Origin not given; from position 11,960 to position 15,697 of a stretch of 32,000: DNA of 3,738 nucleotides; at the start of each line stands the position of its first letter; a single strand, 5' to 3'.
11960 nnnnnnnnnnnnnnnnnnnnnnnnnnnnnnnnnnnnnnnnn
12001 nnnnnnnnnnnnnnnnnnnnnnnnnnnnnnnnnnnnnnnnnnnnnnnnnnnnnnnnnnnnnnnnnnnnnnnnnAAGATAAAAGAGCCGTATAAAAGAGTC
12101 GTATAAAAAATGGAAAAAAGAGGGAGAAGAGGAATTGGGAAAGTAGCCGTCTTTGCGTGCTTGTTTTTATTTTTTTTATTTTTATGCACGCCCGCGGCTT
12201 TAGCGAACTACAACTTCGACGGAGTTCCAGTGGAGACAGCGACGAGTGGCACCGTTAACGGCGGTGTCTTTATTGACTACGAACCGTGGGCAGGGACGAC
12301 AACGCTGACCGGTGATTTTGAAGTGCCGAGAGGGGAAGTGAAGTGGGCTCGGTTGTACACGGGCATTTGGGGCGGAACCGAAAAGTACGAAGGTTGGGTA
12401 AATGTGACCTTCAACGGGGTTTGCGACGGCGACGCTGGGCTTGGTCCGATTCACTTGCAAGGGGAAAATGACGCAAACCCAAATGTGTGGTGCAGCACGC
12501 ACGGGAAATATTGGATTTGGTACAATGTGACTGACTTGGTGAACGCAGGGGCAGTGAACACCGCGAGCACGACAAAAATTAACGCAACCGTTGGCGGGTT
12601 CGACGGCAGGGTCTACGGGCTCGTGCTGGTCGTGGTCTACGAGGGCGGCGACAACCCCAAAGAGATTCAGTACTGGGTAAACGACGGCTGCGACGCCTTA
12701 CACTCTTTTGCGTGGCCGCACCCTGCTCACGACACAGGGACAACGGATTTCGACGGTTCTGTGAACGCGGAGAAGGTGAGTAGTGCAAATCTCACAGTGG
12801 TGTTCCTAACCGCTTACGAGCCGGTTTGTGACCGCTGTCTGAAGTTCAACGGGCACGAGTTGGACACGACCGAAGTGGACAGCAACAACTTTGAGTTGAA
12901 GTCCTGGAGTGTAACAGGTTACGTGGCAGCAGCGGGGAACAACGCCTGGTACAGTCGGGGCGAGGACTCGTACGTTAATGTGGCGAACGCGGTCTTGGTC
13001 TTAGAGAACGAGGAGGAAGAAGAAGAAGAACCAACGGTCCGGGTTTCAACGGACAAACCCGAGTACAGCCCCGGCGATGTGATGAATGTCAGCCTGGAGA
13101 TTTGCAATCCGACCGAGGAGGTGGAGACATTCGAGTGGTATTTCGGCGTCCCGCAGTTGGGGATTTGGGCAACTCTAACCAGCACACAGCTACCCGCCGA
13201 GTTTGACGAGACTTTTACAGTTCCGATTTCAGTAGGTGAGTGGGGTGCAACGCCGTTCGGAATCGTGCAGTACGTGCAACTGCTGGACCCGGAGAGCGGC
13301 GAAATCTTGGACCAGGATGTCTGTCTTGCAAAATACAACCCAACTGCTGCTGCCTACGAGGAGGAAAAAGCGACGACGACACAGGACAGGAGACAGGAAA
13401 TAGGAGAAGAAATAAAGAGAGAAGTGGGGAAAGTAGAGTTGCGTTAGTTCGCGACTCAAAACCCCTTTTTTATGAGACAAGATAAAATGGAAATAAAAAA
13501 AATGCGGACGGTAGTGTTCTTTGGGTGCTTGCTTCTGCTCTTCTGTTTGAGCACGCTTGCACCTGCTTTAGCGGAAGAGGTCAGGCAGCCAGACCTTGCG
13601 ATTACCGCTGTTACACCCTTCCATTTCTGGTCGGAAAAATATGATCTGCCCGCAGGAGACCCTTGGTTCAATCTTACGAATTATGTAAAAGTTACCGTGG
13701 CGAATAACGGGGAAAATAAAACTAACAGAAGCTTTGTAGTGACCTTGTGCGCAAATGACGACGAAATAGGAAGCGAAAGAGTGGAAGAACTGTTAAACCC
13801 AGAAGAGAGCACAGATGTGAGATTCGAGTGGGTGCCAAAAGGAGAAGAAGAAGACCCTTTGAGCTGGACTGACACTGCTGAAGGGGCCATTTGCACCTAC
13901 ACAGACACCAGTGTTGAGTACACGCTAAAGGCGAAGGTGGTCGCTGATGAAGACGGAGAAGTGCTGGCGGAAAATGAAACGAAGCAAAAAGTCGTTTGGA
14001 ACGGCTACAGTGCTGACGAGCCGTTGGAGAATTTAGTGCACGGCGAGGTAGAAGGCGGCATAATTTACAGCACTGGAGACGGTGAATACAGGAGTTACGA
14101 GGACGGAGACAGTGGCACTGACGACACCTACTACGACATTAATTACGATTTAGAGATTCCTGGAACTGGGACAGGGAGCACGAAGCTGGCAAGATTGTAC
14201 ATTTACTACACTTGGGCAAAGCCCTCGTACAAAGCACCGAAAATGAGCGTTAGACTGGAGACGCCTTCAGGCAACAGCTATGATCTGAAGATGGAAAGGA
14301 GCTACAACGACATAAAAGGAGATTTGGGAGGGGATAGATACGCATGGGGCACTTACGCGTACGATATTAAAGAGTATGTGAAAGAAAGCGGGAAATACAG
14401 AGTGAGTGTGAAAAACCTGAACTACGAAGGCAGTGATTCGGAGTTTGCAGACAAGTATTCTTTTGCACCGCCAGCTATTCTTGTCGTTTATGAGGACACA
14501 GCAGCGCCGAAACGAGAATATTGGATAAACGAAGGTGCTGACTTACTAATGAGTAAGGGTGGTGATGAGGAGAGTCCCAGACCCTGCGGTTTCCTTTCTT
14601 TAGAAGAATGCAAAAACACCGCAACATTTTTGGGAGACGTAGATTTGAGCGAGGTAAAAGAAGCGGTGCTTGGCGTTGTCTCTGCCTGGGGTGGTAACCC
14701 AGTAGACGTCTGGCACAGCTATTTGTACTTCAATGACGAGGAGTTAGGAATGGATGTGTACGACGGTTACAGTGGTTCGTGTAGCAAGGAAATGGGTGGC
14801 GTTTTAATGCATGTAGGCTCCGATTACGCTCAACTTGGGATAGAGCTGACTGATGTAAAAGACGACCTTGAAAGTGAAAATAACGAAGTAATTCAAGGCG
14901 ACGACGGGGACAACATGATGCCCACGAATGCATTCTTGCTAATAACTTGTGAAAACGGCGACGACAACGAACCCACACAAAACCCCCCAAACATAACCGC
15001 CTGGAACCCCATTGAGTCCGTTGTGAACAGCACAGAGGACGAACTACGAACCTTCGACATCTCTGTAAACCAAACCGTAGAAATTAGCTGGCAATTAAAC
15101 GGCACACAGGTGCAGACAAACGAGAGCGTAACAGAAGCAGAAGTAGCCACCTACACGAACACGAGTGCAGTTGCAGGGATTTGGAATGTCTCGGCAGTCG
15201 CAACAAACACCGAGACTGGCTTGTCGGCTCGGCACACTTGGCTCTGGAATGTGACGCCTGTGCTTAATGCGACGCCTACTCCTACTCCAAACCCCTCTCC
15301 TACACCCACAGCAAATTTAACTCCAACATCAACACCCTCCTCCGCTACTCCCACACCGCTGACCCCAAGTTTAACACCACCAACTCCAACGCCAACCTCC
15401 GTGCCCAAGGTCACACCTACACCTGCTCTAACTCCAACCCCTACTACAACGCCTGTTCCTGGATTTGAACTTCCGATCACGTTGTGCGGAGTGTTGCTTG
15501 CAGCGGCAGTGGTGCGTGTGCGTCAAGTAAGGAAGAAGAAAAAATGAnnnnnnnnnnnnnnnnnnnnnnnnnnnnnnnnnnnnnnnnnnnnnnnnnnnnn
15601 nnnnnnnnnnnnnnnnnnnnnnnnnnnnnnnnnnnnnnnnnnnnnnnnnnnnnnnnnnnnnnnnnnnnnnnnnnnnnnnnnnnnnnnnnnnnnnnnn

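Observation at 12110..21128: Six-gene, translationally coupled cell-envelope operon built around two DUF3344-like paralogues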

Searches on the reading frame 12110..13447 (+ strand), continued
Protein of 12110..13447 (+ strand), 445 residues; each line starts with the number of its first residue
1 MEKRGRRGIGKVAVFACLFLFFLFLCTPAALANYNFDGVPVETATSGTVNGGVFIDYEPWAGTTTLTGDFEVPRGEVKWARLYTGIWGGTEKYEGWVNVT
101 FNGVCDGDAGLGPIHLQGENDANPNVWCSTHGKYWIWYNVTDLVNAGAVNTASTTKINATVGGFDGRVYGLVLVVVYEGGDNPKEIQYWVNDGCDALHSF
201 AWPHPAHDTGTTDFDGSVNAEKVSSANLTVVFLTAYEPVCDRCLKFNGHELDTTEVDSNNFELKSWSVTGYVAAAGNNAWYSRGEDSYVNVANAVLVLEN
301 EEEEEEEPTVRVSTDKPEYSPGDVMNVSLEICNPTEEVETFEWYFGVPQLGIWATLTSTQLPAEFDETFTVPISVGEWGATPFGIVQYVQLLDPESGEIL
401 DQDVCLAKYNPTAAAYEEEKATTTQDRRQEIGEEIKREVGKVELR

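Call 55: find_encoding_contigs(protein=P0103, flank=8000, max_places=1)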
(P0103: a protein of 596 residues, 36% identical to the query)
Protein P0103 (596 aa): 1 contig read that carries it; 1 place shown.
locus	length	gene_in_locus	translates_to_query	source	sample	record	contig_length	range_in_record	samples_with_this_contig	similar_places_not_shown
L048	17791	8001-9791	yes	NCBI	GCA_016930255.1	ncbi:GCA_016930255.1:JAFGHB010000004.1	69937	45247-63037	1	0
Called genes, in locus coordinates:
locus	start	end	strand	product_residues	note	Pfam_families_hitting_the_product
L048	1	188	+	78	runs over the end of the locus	-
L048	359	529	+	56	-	-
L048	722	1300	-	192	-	PF03412:Peptidase_C39, PF09778:Guanylate_cyc_2 (weak), PF11814:DUF3335 (weak), PF13529:Peptidase_C39_2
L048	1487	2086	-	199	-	-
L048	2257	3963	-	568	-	PF00749:tRNA-synt_1c, PF03950:tRNA-synt_1c_C, PF20974:tRNA-synt_1c_C2 (weak)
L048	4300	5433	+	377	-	PF11824:DUF3344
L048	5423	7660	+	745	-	-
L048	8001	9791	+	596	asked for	PF11824:DUF3344, PF07705:CARDB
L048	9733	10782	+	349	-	PF11824:DUF3344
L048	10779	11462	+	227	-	PF00005:ABC_tran, PF02463:SMC_N (faint), PF13304:AAA_21 (faint)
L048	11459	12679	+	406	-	PF12704:MacB_PCD, PF02687:FtsX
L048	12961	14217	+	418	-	-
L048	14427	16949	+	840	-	PF07705:CARDB, PF11824:DUF3344, PF00963:Cohesin (weak), PF00404:Dockerin_1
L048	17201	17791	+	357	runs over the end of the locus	PF00963:Cohesin, PF00581:Rhodanese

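Call 75: search_protein_families(library=pfam, proteins=[L048:5423-7660:+, L047:16023-17021:+, L046:14265-14933:+], max_evalue=0.01)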
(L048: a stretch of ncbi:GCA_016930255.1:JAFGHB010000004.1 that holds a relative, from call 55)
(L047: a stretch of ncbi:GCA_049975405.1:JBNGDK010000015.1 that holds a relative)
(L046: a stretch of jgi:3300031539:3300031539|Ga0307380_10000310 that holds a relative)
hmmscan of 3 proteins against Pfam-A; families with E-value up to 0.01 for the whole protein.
L048:5423-7660:+ (745 aa): 0 families

L047:16023-17021:+ (332 aa): 2 families
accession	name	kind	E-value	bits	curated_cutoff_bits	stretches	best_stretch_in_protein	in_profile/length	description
PF04055.27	Radical_SAM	-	3.5e-23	83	29.5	1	51-213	5-166/166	Radical SAM superfamily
PF13353.11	Fer4_12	-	1.7e-08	35.3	22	1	50-151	12-107/137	4Fe-4S single cluster domain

L046:14265-14933:+ (222 aa): 0 families
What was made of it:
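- Tried and rejected: It is about 330 aa with Fer4_12, not HemN-like, so no claim is made (call 75).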

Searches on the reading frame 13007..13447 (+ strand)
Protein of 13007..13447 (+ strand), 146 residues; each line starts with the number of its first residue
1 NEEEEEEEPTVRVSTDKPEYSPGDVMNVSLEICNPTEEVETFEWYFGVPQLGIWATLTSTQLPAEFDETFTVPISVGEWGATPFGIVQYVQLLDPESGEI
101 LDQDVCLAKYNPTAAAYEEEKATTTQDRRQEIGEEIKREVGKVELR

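Call 28: search_protein_families(library=pfam, proteins=[window:13007-13447:+], max_evalue=1)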
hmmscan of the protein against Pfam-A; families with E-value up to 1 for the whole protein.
window:13007-13447:+ (146 aa): 0 families

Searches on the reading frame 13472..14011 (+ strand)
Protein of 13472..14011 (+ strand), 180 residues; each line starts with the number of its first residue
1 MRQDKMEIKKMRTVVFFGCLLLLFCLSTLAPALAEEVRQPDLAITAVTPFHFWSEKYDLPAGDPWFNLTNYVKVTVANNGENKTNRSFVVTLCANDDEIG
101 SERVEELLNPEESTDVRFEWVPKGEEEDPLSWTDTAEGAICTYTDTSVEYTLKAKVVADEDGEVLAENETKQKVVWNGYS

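Call 28: search_protein_families(library=pfam, proteins=[window:13472-14011:+], max_evalue=1)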
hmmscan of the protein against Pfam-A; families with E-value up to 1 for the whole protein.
window:13472-14011:+ (180 aa): 1 family
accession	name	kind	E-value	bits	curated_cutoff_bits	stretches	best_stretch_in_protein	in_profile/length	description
PF07705.17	CARDB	-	3.2e-10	40.6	22.7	1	56-172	7-97/101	CARDB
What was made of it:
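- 13472..15547 (+): g2: CARDB + DUF3344 + beta-rich region + Thr/Pro linker + PGF-type C-terminal anchor (691 aa). CARDB at 40.6 bits for residues 1-180 scanned alone (call 28).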

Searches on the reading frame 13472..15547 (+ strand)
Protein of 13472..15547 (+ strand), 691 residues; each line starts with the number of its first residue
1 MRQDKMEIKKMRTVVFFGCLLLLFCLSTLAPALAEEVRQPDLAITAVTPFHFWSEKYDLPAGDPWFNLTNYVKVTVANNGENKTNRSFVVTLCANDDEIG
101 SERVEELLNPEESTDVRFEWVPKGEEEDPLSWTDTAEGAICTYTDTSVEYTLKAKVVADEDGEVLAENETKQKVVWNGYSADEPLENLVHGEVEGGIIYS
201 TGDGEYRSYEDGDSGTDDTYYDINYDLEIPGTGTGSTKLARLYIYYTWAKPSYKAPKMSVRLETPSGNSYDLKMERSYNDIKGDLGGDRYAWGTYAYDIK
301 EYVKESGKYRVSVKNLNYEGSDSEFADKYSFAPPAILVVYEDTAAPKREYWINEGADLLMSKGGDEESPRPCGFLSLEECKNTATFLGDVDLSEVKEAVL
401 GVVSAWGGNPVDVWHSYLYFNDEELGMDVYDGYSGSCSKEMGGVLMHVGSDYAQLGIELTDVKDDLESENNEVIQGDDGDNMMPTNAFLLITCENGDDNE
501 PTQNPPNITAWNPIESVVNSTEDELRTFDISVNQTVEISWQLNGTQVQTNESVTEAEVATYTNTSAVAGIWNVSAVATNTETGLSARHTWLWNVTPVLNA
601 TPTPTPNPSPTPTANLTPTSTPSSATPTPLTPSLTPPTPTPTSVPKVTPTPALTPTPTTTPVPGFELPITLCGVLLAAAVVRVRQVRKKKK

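Call 3: search_protein_families(library=pfam, proteins=[window:13472-15547:+], max_evalue=0.01)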
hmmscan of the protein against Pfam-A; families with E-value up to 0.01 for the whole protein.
window:13472-15547:+ (691 aa): 1 family
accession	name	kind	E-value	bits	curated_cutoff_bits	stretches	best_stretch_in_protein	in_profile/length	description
PF11824.13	DUF3344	-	4.7e-40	138.4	27.2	1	178-491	1-274/275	Protein of unknown function (DUF3344)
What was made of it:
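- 13472..15547 (+): PF11824 at 138.4 bits (call 3).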

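Call 4: search_protein_families(library=ncbifam, proteins=[window:13472-15547:+], max_evalue=0.01)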
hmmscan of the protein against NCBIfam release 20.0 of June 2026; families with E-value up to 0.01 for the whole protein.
window:13472-15547:+ (691 aa): 1 family
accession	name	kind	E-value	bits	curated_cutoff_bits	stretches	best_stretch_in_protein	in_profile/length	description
TIGR04126.1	PGF_CTERM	domain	0.0051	16.4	24.5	1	658-685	1-28/28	PGF-CTERM sorting domain-containing protein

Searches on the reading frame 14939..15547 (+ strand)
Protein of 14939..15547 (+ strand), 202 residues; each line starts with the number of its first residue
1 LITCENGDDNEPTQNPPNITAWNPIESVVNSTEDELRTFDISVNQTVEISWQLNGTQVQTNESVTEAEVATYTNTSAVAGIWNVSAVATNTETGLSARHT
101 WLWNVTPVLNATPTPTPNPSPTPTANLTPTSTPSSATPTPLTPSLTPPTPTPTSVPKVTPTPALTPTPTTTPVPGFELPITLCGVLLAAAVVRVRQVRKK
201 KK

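Call 28: search_protein_families(library=pfam, proteins=[window:14939-15547:+], max_evalue=1)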
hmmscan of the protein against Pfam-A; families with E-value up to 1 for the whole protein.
window:14939-15547:+ (202 aa): 1 family
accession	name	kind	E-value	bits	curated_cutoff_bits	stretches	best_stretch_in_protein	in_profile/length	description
PF18204.6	PGF-CTERM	-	0.17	12.3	18.8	1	173-193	1-21/23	PGF-CTERM motif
